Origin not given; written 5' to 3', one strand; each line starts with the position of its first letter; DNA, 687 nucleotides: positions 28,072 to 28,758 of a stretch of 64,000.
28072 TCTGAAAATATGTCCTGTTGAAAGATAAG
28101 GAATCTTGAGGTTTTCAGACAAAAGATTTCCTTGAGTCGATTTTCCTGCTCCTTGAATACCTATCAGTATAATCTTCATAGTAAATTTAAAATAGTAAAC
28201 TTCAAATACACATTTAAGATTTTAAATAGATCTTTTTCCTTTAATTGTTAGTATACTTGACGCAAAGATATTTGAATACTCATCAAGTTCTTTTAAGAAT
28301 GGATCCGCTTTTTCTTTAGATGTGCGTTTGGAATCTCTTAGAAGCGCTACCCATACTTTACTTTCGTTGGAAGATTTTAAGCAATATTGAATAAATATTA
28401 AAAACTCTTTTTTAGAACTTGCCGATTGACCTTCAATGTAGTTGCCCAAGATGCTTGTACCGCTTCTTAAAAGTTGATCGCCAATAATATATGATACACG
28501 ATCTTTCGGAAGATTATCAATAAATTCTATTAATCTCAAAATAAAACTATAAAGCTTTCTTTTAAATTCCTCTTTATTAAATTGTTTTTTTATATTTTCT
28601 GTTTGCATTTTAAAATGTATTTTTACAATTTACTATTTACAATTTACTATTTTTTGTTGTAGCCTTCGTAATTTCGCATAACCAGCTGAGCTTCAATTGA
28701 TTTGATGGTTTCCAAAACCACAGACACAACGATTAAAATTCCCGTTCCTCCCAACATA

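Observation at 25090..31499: Approximately 80-bp AT-rich intergenic repeat present in at least 7 copies inside the spc/alpha ribosomal operons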

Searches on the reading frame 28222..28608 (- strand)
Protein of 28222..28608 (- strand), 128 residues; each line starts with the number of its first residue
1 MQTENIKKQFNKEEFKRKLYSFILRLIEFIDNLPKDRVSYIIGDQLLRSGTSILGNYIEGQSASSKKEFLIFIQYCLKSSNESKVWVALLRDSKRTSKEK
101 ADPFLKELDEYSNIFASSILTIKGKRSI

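Call 12: search_protein_families(library=ncbifam, proteins=[window:28222-28608:-])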
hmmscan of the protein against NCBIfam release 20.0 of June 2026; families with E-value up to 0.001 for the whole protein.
window:28222-28608:- (128 aa): 3 families
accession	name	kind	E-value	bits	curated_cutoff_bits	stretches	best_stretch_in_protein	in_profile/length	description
TIGR02436.1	TIGR02436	subfamily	3.9e-22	78.5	24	1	17-122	3-108/109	four helix bundle protein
NF008912.0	PRK12275.1-6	subfamily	4.3e-08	33.2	124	1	35-123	24-112/117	hypothetical protein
NF008911.0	PRK12275.1-2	subfamily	1.2e-06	29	137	1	23-123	17-116/118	hypothetical protein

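Call 27: find_homologous_proteins(query=window:28222-28608:-, max_evalue=1e-10)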
Query window:28222-28608:- (128 aa): 2193 proteins with E <= 1e-10 among 2201 candidates; the best 120 are listed.
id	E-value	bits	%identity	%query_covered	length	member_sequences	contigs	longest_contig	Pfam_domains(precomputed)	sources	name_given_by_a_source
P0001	3.0e-71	255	96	100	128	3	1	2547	PF05635.18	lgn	-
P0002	1.6e-70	252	94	100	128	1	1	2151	PF05635.18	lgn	-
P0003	3.6e-69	248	93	100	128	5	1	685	PF05635.18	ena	-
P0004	7.0e-63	228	87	96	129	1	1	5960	PF05635.18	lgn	-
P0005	7.8e-63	228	85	97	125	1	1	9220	PF05635.18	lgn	-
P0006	6.0e-61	221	85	95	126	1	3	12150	PF05635.18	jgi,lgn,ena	-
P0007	8.8e-61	221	84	95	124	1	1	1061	PF05635.18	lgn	-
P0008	1.9e-60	220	84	95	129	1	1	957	PF05635.18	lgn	-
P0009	3.2e-60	219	85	96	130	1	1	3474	PF05635.18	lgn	-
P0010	3.4e-60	219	85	95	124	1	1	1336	PF05635.18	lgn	-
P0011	4.0e-60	219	82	100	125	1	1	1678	PF05635.18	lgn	-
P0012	4.0e-60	219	84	95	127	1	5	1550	PF05635.18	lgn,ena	-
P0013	5.8e-60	218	80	100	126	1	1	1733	PF05635.18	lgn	-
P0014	6.0e-60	218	83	95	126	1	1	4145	PF05635.18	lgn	-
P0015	8.2e-60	218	85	95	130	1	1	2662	PF05635.18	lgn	-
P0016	2.3e-59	216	83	95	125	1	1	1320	PF05635.18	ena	-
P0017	2.3e-59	216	82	96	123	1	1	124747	PF05635.18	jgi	jgi:four helix bundle protein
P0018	3.5e-59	216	84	95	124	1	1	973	PF05635.18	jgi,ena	-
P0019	7.5e-59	215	84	95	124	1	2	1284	PF05635.18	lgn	-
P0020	8.0e-59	215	81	95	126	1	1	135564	PF05635.18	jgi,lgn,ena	-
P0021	1.1e-58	214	82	95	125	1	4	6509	PF05635.18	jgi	-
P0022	1.1e-58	214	82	95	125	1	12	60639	PF05635.18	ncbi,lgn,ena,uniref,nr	ncbi:MAG: hypothetical protein US96_C0044G0014 [Candidatus Woesebacteria bacterium GW2011_GWB1_38_5b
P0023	2.5e-58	213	81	100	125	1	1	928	PF05635.18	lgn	-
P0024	2.8e-58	213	83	94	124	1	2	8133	PF05635.18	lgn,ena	-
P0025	2.8e-58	213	82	100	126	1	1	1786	PF05635.18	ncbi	ncbi:MAG: four helix bundle protein [Candidatus Levyibacteriota bacterium]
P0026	2.8e-58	213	83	94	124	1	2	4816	PF05635.18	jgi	-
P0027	3.4e-58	213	81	95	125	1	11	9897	PF05635.18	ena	-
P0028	4.9e-58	212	80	100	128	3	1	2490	PF05635.18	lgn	-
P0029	7.9e-58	211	82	95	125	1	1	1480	PF05635.18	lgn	-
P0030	9.3e-58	211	83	94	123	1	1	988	PF05635.18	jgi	jgi:four helix bundle protein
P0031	3.5e-57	209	83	94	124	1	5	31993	PF05635.18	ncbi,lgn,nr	ncbi:MAG: four helix bundle protein [Candidatus Levybacteria bacterium]|nr:four helix bundle protein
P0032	3.7e-57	209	77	97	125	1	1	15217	PF05635.18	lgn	-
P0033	7.0e-57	208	82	95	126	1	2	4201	PF05635.18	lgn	-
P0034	1.4e-56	207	78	96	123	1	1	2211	PF05635.18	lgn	-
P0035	1.6e-56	207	78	96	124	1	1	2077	PF05635.18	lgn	-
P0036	1.8e-56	207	80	95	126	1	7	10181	PF05635.18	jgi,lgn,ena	-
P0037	5.2e-56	206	78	100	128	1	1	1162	PF05635.18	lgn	-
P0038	1.2e-55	204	78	98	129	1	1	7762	PF05635.18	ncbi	-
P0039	1.6e-55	204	77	95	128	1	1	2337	PF05635.18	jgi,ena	-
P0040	1.0e-52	195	77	91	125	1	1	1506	PF05635.18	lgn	-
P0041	1.3e-52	195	79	93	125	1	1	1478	PF05635.18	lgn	-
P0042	3.3e-52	193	77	91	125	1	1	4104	PF05635.18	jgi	-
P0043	8.4e-51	189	75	87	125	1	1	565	PF05635.18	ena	-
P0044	1.8e-50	188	74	87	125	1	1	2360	PF05635.18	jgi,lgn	jgi:four helix bundle protein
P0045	2.0e-48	181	67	100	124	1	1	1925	PF05635.18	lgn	-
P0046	7.5e-48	179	71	96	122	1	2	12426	PF05635.18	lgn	-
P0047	1.0e-47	179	71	98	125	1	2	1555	PF05635.18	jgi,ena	-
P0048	1.7e-47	178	68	95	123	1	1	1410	PF05635.18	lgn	-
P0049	3.7e-47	177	72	93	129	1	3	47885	PF05635.18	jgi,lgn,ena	-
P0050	4.0e-47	177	70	96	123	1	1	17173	PF05635.18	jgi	jgi:four helix bundle protein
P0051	8.4e-47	176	70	96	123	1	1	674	PF05635.18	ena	-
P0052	1.2e-46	175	70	91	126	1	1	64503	PF05635.18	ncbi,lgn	ncbi:MAG: four helix bundle protein [Patescibacteria group bacterium]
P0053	2.6e-46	174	73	88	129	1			PF05635.18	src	-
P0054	3.2e-46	174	70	85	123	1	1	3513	PF05635.18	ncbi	-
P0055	4.8e-46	173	71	96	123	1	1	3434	PF05635.18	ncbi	-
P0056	5.5e-46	173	70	87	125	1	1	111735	PF05635.18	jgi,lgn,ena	-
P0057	7.0e-46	173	71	96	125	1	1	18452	PF05635.18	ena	-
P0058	8.4e-46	173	72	85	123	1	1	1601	PF05635.18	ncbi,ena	-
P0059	8.7e-46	173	68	98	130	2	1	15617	PF05635.18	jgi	jgi:four helix bundle protein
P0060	8.9e-46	173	68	96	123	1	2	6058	PF05635.18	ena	-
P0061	1.3e-45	172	73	85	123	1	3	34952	PF05635.18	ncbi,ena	ncbi:hypothetical protein ES703_89753 [subsurface metagenome]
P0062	1.6e-45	172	72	96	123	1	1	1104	PF05635.18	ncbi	-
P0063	1.7e-45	172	67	98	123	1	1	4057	PF05635.18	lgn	-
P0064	1.8e-45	172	69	87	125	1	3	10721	PF05635.18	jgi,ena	-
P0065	1.8e-45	172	72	85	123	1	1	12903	PF05635.18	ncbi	-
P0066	1.8e-45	172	72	85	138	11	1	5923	PF05635.18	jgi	-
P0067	2.2e-45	171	67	96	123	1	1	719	PF05635.18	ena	-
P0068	2.4e-45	171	70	89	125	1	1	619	PF05635.18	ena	-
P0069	2.5e-45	171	68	98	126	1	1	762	PF05635.18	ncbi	-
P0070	3.1e-45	171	72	90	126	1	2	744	PF05635.18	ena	-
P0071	3.2e-45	171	75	90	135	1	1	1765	PF05635.18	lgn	-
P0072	3.5e-45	171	71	90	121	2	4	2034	PF05635.18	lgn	-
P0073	3.6e-45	171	72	85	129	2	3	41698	PF05635.18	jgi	jgi:four helix bundle protein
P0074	3.9e-45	170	70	96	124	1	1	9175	PF05635.18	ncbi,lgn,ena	-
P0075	4.9e-45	170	67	96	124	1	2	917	PF05635.18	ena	-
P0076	5.6e-45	170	70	90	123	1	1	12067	PF05635.18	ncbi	-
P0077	6.1e-45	170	68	96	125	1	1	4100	PF05635.18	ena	-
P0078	6.2e-45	170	67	98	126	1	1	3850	PF05635.18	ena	-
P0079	6.6e-45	170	73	90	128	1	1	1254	PF05635.18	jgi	-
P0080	7.2e-45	170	67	98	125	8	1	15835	PF05635.18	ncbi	ncbi:MAG: four helix bundle protein [candidate division WOR-3 bacterium]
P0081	7.5e-45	170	71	85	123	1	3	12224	PF05635.18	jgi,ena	-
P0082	7.7e-45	170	69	96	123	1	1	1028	PF05635.18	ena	-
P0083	8.1e-45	169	72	85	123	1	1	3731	PF05635.18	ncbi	-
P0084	8.7e-45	169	70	95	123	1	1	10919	PF05635.18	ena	-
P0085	8.8e-45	169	72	85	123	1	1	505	PF05635.18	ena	-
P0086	8.9e-45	169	72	85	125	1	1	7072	PF05635.18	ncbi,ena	-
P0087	9.7e-45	169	66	98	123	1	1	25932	PF05635.18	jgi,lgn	jgi:four helix bundle protein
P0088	1.0e-44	169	66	98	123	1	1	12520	PF05635.18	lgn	-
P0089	1.2e-44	169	68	92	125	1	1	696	PF05635.18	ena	-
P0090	1.2e-44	169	65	100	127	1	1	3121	PF05635.18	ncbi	-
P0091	1.3e-44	169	68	96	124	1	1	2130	PF05635.18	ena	-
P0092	1.3e-44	169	72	96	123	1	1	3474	PF05635.18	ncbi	-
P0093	1.4e-44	169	68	98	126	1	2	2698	PF05635.18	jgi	jgi:four helix bundle protein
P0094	1.4e-44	169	68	84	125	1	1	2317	PF05635.18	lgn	-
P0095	1.5e-44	169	69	98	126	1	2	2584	PF05635.18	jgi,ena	-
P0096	1.5e-44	169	68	91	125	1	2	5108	PF05635.18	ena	-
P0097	1.5e-44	169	67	96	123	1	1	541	PF05635.18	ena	-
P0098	1.5e-44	169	72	85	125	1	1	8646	PF05635.18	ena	-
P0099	1.6e-44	169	69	96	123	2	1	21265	PF05635.18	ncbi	ncbi:MAG: four helix bundle protein [bacterium]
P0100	1.6e-44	169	69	90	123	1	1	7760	PF05635.18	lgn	-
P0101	1.7e-44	168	69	85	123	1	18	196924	PF05635.18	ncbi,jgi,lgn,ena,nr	ncbi:MAG: four helix bundle protein [Sedimentisphaerales bacterium]|jgi:four helix bundle protein|nr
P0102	1.8e-44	168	65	98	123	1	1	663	PF05635.18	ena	-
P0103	1.8e-44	168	71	85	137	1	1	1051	PF05635.18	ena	-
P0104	1.8e-44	168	69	96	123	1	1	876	PF05635.18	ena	-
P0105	2.0e-44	168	64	98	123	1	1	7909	PF05635.18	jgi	jgi:four helix bundle protein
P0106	2.1e-44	168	71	90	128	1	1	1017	PF05635.18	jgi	-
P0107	2.3e-44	168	71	90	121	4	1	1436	PF05635.18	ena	-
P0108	2.3e-44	168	69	96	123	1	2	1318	PF05635.18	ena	-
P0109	2.5e-44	168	68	98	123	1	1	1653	PF05635.18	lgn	-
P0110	2.5e-44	168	68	96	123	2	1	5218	PF05635.18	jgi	jgi:four helix bundle protein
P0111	2.6e-44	168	69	96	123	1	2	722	PF05635.18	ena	-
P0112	2.6e-44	168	73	90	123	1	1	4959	PF05635.18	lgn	-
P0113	3.1e-44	168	69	85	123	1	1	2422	PF05635.18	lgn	-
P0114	3.2e-44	168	67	85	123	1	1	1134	PF05635.18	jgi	jgi:four helix bundle protein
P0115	3.4e-44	167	67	100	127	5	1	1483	PF05635.18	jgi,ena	-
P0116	3.5e-44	167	68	96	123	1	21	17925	PF05635.18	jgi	-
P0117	3.5e-44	167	67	96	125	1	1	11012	PF05635.18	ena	-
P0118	3.8e-44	167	71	90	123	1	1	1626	PF05635.18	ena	-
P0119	3.9e-44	167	65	98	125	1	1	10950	PF05635.18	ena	-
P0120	3.9e-44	167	69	96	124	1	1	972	PF05635.18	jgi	jgi:four helix bundle protein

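Call 28: find_encoding_contigs(protein=P0001, flank=10000, max_places=4)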
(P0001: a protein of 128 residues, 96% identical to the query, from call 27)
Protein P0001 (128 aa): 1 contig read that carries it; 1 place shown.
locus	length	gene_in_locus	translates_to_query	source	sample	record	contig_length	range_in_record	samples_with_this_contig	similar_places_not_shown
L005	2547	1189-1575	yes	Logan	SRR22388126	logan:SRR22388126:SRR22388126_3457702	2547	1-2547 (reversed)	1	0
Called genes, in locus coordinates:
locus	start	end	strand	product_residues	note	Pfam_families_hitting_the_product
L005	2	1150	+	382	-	?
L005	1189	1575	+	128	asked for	PF05635:23S_rRNA_IVP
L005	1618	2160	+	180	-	PF00406:ADK, PF02223:Thymidylate_kin (faint), PF13207:AAA_17, PF13238:AAA_18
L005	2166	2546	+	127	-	?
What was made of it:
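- On 23S rRNA intervening sequence (IVS) with S23p ORF: PF05635 on homologues and on the 96%-identical L005 protein (calls 27, 28).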

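Call 29: find_encoding_contigs(protein=P0017, flank=10000, max_places=4)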
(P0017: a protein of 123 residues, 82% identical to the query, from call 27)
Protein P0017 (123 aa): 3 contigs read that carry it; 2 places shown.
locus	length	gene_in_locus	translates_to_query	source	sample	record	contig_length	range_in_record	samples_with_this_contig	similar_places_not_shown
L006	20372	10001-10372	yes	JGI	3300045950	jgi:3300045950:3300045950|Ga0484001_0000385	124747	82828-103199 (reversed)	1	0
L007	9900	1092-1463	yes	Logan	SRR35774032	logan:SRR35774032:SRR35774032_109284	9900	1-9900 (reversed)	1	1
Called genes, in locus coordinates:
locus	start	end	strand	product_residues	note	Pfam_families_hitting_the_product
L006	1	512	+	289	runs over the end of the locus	PF01149:Fapy_DNA_glyco, PF06831:H2TH, PF06827:zf-FPG_IleRS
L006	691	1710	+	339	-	PF02463:SMC_N, PF13175:AAA_15, PF13476:AAA_23, PF13514:AAA_27, PF13304:AAA_21 (faint)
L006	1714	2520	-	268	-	PF21088:MS_channel_1st, PF00924:MS_channel_2nd, PF21082:MS_channel_3rd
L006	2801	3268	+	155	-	PF02675:AdoMet_dc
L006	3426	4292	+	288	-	-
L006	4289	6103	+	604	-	PF04675:DNA_ligase_A_N, PF01068:DNA_ligase_A_M, PF04679:DNA_ligase_A_C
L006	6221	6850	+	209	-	-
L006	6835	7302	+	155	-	-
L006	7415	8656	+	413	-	PF27218:MJ0043_C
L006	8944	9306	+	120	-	PF09685:MamF_MmsF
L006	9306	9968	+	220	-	PF00156:Pribosyltran, PF14681:UPRTase (weak)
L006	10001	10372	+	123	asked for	PF05635:23S_rRNA_IVP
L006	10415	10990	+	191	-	PF01195:Pept_tRNA_hydro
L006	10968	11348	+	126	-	PF01035:DNA_binding_1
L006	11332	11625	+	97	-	PF00708:Acylphosphatase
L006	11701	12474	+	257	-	PF01904:DUF72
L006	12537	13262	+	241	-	PF01255:Prenyltransf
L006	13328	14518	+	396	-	-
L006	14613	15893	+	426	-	PF21269:TreT_GT1, PF00534:Glycos_transf_1, PF13692:Glyco_trans_1_4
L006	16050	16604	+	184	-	PF20803:PaaX_M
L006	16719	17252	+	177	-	PF01936:NYN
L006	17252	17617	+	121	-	PF05635:23S_rRNA_IVP, PF22296:bAvd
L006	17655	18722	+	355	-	PF10432:bact-PGI_C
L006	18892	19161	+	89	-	PF05635:23S_rRNA_IVP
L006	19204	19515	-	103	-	PF13411:MerR_1, PF13591:MerR_2 (weak), PF00376:MerR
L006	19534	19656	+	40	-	-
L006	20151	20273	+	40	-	-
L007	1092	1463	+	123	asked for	PF05635:23S_rRNA_IVP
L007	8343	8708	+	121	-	PF05635:23S_rRNA_IVP, PF22296:bAvd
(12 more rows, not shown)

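Call 30: find_encoding_contigs(protein=P0020, flank=10000, max_places=4)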
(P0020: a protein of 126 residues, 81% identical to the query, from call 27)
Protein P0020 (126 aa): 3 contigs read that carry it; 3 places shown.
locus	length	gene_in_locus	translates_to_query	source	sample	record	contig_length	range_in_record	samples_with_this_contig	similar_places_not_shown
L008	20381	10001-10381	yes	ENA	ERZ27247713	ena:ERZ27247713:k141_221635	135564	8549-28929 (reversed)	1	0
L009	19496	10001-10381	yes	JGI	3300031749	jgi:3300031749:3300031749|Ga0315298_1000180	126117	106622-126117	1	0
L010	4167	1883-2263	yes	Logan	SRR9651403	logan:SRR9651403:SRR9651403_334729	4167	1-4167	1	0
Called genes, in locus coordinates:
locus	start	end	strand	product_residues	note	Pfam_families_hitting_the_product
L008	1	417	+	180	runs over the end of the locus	PF00583:Acetyltransf_1, PF13673:Acetyltransf_10, PF13508:Acetyltransf_7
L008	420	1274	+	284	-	PF01149:Fapy_DNA_glyco, PF06831:H2TH, PF06827:zf-FPG_IleRS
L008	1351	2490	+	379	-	PF02463:SMC_N, PF13175:AAA_15, PF13476:AAA_23, PF13304:AAA_21 (weak)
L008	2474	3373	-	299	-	-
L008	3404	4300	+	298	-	PF01256:Carb_kinase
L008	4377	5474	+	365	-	PF02661:Fic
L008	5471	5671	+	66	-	-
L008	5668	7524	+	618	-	PF04675:DNA_ligase_A_N, PF09414:RNA_ligase (weak), PF01068:DNA_ligase_A_M, PF04679:DNA_ligase_A_C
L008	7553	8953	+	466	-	PF27218:MJ0043_C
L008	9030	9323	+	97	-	PF09685:MamF_MmsF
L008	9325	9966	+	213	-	PF00156:Pribosyltran, PF14681:UPRTase (weak)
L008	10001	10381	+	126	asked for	PF05635:23S_rRNA_IVP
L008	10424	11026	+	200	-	PF01195:Pept_tRNA_hydro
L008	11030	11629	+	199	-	PF05977:MFS_3 (weak), PF07690:MFS_1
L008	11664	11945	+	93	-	-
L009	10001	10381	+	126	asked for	PF05635:23S_rRNA_IVP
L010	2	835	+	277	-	?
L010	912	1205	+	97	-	PF09685:MamF_MmsF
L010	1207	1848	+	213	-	PF00156:Pribosyltran, PF14681:UPRTase (weak)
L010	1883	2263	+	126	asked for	PF05635:23S_rRNA_IVP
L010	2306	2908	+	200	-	PF01195:Pept_tRNA_hydro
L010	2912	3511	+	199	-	PF05977:MFS_3 (weak), PF07690:MFS_1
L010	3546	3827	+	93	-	-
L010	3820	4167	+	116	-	?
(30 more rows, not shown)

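Call 49: search_solved_structures(query=window:28222-28608:-, max_evalue=0.01)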
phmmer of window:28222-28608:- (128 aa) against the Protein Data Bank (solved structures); distinct sequences matched with E-value up to 0.01: 1.
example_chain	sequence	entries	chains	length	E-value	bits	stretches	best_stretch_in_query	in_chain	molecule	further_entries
2rld_A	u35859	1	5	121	4.2e-11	46.2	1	14-123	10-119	Uncharacterized protein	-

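Call 53: find_encoding_contigs(protein=P0101, flank=3000, max_places=8)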
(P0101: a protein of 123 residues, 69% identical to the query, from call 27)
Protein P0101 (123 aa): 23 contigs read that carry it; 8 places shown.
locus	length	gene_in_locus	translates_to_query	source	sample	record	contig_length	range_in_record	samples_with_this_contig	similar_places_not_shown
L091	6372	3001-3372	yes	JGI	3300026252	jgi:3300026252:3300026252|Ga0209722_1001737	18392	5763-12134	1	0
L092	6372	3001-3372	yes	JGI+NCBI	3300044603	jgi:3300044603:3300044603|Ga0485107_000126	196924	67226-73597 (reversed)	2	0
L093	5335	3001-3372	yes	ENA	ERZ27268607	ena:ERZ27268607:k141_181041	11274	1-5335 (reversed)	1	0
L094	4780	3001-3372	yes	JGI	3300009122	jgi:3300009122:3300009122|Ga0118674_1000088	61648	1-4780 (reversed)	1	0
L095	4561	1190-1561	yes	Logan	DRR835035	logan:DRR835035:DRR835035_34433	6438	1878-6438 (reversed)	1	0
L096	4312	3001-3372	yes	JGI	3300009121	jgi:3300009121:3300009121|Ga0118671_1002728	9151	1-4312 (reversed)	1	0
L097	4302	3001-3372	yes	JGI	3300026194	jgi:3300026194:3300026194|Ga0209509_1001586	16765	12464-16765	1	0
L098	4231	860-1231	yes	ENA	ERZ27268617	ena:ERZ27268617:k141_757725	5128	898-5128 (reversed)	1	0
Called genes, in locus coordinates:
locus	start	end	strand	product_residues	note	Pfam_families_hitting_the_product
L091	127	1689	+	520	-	PF00682:HMGL-like, PF22617:HCS_D2, PF08502:LeuA_dimer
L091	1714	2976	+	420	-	PF00330:Aconitase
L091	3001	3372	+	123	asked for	PF05635:23S_rRNA_IVP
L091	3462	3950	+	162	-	PF06434:Aconitase_2_N (faint), PF00694:Aconitase_C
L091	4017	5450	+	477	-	PF00884:Sulfatase, PF01663:Phosphodiest (weak), PF16347:SGSH_C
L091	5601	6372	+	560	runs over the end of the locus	PF00578:AhpC-TSA (weak)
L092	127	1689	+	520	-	PF00682:HMGL-like, PF22617:HCS_D2, PF08502:LeuA_dimer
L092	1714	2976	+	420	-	PF00330:Aconitase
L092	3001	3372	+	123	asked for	PF05635:23S_rRNA_IVP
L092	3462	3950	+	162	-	PF06434:Aconitase_2_N (faint), PF00694:Aconitase_C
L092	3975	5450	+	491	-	PF00884:Sulfatase, PF01663:Phosphodiest (weak), PF16347:SGSH_C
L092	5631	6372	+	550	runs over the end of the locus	PF00578:AhpC-TSA (weak)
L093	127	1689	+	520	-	PF00682:HMGL-like, PF22617:HCS_D2, PF08502:LeuA_dimer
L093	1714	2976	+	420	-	PF00330:Aconitase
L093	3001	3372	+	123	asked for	PF05635:23S_rRNA_IVP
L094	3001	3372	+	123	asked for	PF05635:23S_rRNA_IVP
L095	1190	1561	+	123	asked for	PF05635:23S_rRNA_IVP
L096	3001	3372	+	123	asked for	PF05635:23S_rRNA_IVP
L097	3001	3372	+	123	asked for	PF05635:23S_rRNA_IVP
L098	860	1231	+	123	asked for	PF05635:23S_rRNA_IVP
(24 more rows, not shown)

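Call 54: find_encoding_contigs(protein=P0080, flank=3000, max_places=4)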
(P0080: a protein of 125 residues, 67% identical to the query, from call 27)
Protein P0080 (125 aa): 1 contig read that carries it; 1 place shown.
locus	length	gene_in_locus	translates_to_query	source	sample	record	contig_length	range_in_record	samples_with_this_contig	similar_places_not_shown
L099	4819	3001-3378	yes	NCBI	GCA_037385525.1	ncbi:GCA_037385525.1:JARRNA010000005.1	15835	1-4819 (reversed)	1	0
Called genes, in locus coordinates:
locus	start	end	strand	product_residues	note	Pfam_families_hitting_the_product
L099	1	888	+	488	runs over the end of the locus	PF05496:RuvB_N (weak), PF13177:DNA_pol3_delta2, PF00004:AAA, PF07728:AAA_5 (weak), PF13401:AAA_22 (faint), PF22608:DNAX_ATPase_lid, PF12169:DNA_pol3_gamma3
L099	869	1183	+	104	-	PF02575:YbaB_DNA_bd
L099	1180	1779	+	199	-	PF21176:RecR_HhH, PF02132:RecR_ZnF (weak), PF01751:Toprim, PF13662:Toprim_4, PF21175:RecR_C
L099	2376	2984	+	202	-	PF02660:G3P_acyltransf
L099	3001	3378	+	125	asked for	PF05635:23S_rRNA_IVP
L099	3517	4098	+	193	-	-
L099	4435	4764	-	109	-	PF14489:QueF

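Call 60: find_encoding_contigs(protein=P0022, flank=10000, max_places=6)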
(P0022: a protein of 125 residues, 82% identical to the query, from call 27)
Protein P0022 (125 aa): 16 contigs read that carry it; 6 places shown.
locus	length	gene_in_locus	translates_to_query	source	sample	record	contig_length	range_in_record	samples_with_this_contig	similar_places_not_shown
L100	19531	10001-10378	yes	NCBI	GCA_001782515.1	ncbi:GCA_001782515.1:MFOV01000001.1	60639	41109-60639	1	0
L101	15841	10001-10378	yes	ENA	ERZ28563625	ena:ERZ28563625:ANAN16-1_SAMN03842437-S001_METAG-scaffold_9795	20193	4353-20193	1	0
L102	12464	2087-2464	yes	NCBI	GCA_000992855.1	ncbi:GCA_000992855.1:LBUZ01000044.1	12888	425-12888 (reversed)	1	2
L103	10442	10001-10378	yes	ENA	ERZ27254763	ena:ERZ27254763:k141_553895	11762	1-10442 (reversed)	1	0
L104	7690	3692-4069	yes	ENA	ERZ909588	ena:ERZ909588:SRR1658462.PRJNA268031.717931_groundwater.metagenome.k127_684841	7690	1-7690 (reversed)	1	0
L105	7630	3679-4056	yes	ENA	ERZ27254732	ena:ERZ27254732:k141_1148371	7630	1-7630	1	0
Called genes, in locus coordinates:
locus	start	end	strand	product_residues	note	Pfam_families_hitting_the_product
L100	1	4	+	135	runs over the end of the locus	PF00293:NUDIX, PF14815:NUDIX_4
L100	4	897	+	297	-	PF01149:Fapy_DNA_glyco, PF06831:H2TH, PF06827:zf-FPG_IleRS (weak)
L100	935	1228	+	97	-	-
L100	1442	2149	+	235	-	PF00696:AA_kinase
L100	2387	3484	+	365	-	PF02463:SMC_N, PF13175:AAA_15, PF13476:AAA_23, PF13304:AAA_21 (faint)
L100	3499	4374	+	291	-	PF01256:Carb_kinase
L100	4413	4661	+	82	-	-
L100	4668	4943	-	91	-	PF18898:DUF5654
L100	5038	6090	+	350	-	PF02661:Fic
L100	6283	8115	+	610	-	PF04675:DNA_ligase_A_N, PF01068:DNA_ligase_A_M, PF04679:DNA_ligase_A_C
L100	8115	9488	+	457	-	PF27218:MJ0043_C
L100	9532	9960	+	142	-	-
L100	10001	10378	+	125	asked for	PF05635:23S_rRNA_IVP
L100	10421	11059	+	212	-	PF01195:Pept_tRNA_hydro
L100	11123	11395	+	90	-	-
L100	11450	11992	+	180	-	PF09335:VTT_dom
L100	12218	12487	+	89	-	PF00708:Acylphosphatase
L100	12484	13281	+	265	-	PF02535:Zip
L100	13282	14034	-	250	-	PF13462:Thioredoxin_4, PF13098:Thioredoxin_2 (weak), PF01323:DSBA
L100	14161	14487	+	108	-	PF00085:Thioredoxin, PF13098:Thioredoxin_2 (faint)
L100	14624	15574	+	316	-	PF00890:FAD_binding_2 (weak), PF01134:GIDA (faint), PF01266:DAO (faint), PF01946:Thi4 (weak), PF07992:Pyr_redox_2, PF12831:FAD_oxidored (weak), PF13738:Pyr_redox_3, PF00070:Pyr_redox, +2 more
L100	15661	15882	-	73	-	PF07927:HicA_toxin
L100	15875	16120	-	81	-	-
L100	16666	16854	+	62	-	-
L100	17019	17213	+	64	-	-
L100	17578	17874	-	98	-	-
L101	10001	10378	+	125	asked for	PF05635:23S_rRNA_IVP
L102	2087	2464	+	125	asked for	PF05635:23S_rRNA_IVP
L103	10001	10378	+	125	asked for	PF05635:23S_rRNA_IVP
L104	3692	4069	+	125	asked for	PF05635:23S_rRNA_IVP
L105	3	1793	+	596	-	?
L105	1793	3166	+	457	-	PF27218:MJ0043_C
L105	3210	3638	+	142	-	-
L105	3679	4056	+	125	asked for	PF05635:23S_rRNA_IVP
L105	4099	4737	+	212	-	PF01195:Pept_tRNA_hydro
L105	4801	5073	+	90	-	-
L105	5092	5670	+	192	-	PF09335:VTT_dom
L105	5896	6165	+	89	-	PF00708:Acylphosphatase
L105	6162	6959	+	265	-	PF02535:Zip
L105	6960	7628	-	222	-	?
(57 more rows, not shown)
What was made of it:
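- The FHB position upstream of pth is conserved across several genomes (calls 29, 30, 60).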
